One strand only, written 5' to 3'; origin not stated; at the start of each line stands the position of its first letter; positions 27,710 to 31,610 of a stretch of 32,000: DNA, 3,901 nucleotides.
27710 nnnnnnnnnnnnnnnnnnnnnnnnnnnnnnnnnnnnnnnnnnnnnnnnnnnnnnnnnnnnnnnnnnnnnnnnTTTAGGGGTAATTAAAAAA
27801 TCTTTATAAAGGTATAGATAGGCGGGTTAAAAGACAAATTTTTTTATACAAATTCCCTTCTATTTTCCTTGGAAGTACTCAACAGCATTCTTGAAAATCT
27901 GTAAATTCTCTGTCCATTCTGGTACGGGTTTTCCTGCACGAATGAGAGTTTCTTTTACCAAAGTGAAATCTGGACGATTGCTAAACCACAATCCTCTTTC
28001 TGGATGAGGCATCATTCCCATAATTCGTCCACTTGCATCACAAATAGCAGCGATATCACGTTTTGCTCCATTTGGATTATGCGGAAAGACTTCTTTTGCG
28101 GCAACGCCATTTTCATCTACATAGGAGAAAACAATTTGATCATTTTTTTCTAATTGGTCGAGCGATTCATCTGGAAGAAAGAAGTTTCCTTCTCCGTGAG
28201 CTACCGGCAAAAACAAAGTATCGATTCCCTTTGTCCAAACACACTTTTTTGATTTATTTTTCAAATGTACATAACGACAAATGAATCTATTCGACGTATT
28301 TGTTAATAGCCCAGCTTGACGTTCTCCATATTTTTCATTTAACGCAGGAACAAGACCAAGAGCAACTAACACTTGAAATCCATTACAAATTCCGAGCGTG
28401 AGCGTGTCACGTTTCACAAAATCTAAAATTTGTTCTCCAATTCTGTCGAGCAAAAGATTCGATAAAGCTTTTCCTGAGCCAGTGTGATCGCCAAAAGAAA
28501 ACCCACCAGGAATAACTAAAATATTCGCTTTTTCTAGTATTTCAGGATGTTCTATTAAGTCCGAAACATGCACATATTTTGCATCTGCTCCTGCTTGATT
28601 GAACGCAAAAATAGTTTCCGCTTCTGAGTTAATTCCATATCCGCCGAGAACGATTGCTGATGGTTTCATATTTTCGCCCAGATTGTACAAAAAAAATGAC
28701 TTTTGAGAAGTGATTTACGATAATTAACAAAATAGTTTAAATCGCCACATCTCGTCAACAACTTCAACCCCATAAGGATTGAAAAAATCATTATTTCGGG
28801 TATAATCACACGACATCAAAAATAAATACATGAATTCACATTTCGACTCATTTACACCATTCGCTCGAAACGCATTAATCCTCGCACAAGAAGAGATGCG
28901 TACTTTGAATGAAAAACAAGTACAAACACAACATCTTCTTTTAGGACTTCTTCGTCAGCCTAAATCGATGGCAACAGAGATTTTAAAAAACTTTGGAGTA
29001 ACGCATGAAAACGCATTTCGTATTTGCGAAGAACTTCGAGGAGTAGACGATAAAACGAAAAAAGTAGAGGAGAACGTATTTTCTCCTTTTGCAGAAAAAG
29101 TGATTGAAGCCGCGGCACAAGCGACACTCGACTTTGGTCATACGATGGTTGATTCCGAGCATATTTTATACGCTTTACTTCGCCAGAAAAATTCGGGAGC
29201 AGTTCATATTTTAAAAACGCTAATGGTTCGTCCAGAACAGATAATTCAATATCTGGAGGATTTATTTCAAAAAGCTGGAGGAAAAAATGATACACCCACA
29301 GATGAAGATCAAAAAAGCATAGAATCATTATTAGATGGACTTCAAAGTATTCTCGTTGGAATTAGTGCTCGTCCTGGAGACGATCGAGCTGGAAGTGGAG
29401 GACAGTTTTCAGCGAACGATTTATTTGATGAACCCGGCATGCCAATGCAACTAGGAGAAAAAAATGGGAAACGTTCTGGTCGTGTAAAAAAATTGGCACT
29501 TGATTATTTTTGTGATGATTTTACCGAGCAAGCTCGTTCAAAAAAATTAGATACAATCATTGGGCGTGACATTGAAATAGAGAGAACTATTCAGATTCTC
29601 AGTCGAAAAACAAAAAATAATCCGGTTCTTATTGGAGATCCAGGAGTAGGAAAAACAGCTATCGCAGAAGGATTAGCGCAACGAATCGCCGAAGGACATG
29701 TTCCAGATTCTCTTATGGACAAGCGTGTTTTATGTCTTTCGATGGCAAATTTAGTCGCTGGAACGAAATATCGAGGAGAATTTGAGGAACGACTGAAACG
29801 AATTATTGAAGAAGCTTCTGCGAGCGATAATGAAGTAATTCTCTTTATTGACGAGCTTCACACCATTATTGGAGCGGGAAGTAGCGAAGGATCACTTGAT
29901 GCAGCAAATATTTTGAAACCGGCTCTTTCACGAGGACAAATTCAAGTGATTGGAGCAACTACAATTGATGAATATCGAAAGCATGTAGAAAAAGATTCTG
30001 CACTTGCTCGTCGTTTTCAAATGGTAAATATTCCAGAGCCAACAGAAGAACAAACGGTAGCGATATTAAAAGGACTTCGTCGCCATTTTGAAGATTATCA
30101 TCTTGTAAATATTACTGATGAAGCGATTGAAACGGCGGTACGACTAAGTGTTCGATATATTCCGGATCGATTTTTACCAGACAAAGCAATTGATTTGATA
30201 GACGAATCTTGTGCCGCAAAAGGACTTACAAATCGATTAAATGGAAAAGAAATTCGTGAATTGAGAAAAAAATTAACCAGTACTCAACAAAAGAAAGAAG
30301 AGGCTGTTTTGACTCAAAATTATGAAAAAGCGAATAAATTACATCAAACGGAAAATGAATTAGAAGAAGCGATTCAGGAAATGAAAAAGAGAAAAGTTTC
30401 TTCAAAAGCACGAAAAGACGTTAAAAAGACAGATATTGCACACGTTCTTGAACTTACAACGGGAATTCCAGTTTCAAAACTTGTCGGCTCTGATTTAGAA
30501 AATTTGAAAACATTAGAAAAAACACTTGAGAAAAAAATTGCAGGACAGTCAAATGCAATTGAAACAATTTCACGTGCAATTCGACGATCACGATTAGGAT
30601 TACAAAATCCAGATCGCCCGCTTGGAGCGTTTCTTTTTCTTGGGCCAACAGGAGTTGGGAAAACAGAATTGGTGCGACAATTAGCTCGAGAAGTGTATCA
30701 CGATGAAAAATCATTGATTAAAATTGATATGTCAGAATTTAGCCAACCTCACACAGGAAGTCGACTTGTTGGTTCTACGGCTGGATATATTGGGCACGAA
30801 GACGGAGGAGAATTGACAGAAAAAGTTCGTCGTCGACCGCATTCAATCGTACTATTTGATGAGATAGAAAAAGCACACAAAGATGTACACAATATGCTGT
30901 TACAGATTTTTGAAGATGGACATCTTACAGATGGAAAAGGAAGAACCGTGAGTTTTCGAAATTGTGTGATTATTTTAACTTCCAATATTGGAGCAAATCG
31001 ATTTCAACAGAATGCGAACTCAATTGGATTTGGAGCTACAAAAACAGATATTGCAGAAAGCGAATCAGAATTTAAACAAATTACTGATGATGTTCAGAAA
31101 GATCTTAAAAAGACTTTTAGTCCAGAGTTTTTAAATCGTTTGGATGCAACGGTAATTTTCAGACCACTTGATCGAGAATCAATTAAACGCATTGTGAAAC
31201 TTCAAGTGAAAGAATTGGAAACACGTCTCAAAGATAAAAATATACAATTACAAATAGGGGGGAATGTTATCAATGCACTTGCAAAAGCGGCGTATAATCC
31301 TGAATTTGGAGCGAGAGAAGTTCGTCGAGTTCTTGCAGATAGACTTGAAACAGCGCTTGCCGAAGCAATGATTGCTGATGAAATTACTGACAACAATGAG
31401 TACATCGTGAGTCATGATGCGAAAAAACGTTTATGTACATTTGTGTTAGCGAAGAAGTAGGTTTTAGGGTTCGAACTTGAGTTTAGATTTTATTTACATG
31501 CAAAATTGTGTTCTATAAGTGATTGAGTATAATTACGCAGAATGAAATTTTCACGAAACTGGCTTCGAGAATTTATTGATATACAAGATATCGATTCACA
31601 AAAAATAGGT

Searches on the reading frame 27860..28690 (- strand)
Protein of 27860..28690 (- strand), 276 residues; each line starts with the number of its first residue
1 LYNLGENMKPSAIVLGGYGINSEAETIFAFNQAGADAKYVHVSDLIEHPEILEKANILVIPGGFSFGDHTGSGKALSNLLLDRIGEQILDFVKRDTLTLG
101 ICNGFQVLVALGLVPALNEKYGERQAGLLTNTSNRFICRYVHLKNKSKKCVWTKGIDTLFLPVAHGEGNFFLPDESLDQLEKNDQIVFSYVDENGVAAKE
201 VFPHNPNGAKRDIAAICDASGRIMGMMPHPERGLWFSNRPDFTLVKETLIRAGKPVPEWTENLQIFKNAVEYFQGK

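Call 73: search_protein_families(library=pfam, proteins=[window:27860-28690:-], max_evalue=10)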
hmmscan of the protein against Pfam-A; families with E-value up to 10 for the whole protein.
window:27860-28690:- (276 aa): 3 families
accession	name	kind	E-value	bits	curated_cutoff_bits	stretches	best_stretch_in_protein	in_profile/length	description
PF13507.12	GATase_5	-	2.4e-76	256.7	27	1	9-273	1-260/260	CobB/CobQ-like glutamine amidotransferase domain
PF07685.20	GATase_3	-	0.00041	20.5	27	1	48-108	33-88/196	CobB/CobQ-like glutamine amidotransferase domain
PF01965.30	DJ-1_PfpI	-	0.0058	16.9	26.6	1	54-115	61-114/165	DJ-1/PfpI family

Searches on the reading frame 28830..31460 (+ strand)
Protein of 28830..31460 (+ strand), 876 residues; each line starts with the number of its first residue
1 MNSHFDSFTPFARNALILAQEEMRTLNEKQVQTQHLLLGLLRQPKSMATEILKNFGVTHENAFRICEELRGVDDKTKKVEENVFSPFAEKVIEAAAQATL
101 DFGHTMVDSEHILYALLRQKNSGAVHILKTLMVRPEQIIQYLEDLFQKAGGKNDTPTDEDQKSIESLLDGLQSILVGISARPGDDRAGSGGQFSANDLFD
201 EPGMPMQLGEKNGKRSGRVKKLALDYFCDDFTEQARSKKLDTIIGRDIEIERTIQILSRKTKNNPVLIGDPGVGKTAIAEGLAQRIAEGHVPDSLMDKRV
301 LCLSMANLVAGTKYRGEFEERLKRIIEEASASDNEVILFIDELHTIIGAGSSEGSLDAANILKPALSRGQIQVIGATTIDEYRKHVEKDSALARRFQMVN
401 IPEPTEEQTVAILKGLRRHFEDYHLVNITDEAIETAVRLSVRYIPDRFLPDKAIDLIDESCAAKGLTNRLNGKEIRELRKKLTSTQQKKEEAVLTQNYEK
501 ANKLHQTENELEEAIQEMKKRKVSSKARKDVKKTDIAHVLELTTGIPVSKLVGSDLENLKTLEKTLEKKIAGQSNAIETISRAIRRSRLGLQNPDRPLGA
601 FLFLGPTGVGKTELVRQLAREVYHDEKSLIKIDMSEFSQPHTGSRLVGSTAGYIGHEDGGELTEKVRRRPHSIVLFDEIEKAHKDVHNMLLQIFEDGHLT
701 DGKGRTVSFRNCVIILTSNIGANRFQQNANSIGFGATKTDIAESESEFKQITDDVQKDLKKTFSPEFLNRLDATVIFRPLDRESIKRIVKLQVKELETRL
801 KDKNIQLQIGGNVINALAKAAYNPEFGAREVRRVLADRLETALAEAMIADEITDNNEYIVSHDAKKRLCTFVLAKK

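Call 73: search_protein_families(library=pfam, proteins=[window:28830-31460:+], max_evalue=10)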
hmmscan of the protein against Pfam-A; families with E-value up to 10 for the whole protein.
window:28830-31460:+ (876 aa): 52 families (the best 25 are shown)
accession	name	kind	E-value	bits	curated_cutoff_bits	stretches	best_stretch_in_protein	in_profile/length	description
PF07724.20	AAA_2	-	8.1e-61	205.3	27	1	596-773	1-165/166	AAA domain (Cdc48 subfamily)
PF17871.7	AAA_lid_9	-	2.7e-32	111.2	22.8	1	405-507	1-103/104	AAA lid domain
PF00004.35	AAA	-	3.5e-25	89.4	21.2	2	266-396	2-123/131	ATPase family associated with various cellular activities (AAA)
PF10431.15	ClpB_D2-small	-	4.1e-21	75.3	21.9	1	780-858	1-79/81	C-terminal, D2-small domain, of ClpB protein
PF02861.25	Clp_N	-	3.3e-20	72.4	20.7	2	19-61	1-43/53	Clp amino terminal domain, pathogenicity island component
PF07728.20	AAA_5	-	9.9e-16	58.4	22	2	601-721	2-124/139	AAA domain (dynein-related subfamily)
PF13401.12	AAA_22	-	6e-12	46.4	27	2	260-374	3-119/130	AAA domain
PF13191.12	AAA_16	-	1.4e-11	45.6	32.6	2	243-290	2-52/167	AAA ATPase domain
PF00158.32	Sigma54_activat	-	1.8e-08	34.7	20.2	1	601-709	25-133/168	Sigma-54 interaction domain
PF20720.3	nSTAND3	-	2.4e-08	34.3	27.2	2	260-288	15-43/155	Novel STAND NTPase 3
PF05621.17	TniB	-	1.9e-07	31.2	22.4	1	264-403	37-186/189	Bacterial TniB protein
PF13173.12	AAA_14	-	2.7e-07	31.1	27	2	602-695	6-86/129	AAA domain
PF13238.12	AAA_18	-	4.8e-07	30.7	29.4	2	267-339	3-76/128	AAA domain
PF05729.18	NACHT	-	1.1e-06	29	26.7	2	266-308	4-45/167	NACHT domain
PF12775.13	AAA_7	-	2.4e-06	27.6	25.8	2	601-641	36-76/181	P-loop containing dynein motor region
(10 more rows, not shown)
